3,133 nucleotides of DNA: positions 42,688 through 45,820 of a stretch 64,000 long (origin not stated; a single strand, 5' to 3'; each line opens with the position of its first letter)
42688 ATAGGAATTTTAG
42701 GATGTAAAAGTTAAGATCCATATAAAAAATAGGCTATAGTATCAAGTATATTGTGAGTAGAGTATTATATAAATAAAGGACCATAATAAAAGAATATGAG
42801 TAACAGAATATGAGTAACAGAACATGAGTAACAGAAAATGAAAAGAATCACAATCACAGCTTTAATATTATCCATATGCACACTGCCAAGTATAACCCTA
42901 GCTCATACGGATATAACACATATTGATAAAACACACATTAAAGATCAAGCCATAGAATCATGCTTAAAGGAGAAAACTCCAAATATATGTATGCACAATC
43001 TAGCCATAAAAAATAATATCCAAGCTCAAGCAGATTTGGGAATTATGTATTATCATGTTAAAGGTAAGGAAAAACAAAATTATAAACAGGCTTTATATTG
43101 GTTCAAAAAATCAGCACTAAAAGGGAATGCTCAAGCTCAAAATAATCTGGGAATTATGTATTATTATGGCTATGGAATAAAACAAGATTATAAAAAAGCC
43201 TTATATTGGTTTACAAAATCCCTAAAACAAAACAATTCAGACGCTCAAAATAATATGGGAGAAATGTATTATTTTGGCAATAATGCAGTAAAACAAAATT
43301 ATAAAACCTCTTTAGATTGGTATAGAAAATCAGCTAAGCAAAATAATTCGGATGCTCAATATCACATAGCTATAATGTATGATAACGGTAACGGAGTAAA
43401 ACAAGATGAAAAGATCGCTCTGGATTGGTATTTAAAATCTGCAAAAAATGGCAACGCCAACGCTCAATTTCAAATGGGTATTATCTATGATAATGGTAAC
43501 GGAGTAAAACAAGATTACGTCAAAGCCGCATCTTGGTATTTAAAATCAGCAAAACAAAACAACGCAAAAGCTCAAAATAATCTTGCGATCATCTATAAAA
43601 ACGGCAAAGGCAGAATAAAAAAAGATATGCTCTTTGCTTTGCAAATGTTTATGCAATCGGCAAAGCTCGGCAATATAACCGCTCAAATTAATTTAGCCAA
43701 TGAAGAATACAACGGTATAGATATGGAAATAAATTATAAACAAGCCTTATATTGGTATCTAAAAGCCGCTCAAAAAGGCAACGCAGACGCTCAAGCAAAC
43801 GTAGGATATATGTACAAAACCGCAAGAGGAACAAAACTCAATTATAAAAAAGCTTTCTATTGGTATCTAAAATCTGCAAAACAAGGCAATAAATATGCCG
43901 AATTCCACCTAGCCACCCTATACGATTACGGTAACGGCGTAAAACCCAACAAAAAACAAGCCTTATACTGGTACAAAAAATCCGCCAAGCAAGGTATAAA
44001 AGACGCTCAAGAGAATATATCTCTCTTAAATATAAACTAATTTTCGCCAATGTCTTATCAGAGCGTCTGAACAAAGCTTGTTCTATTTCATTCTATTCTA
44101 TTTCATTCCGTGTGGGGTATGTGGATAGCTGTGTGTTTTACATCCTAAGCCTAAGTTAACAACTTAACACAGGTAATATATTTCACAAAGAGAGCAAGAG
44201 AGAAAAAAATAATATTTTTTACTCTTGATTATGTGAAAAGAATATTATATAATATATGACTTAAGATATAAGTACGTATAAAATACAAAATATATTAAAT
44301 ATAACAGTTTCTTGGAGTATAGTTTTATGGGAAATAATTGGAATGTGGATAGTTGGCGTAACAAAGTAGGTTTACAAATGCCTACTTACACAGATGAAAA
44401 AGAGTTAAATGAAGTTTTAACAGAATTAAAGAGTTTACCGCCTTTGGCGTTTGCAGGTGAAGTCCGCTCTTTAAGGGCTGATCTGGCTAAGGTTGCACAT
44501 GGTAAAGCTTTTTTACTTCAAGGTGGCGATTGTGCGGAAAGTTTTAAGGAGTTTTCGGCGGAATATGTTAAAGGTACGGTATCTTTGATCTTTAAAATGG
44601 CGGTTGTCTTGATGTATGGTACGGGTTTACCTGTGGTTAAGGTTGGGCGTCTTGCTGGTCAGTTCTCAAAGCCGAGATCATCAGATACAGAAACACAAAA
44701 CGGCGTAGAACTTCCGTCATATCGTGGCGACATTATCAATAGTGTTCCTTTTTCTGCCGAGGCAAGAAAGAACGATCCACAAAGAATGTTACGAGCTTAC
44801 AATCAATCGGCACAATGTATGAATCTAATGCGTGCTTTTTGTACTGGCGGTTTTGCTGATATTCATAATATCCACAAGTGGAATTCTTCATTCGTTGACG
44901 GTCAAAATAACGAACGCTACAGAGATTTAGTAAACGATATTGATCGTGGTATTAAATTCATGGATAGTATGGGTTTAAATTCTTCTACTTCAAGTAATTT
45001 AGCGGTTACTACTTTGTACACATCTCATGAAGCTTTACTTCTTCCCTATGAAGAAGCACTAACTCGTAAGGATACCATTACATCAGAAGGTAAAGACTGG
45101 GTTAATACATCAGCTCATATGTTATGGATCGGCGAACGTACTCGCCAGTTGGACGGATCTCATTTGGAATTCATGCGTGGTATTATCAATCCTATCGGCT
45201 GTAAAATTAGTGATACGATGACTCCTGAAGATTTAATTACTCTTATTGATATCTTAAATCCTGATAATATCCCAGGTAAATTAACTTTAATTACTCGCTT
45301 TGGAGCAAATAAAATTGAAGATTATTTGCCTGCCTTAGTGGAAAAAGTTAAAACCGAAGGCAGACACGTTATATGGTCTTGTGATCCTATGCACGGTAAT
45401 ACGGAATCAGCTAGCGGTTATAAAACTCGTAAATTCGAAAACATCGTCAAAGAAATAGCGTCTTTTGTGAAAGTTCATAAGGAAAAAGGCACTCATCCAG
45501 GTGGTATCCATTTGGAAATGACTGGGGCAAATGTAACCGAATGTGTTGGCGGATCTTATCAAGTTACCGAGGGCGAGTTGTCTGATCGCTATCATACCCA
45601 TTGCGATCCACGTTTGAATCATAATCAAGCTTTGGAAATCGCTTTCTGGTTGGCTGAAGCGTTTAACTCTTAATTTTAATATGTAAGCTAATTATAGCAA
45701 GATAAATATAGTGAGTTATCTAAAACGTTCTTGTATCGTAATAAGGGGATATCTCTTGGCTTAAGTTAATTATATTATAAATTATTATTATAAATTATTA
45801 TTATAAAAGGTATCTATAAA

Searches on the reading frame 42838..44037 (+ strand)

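Call 79: search_protein_families(library=pfam, max_evalue=0.00001, proteins=[window:42838-44037:+])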
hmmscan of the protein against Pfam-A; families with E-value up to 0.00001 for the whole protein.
window:42838-44037:+ (400 aa): 1 family
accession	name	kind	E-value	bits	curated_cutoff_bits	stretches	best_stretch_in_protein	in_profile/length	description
PF08238.18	Sel1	-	9.1e-80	260.7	30.7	8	98-133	1-36/36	Sel1 repeat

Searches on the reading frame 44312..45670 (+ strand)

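Call 79: search_protein_families(library=pfam, max_evalue=0.00001, proteins=[window:44312-45670:+])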
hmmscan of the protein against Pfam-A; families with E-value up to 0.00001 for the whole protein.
window:44312-45670:+ (453 aa): 1 family
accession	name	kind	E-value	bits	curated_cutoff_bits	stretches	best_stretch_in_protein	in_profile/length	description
PF01474.22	DAHP_synth_2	-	1.7e-199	663.3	27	1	10-448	1-438/438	Class-II DAHP synthetase family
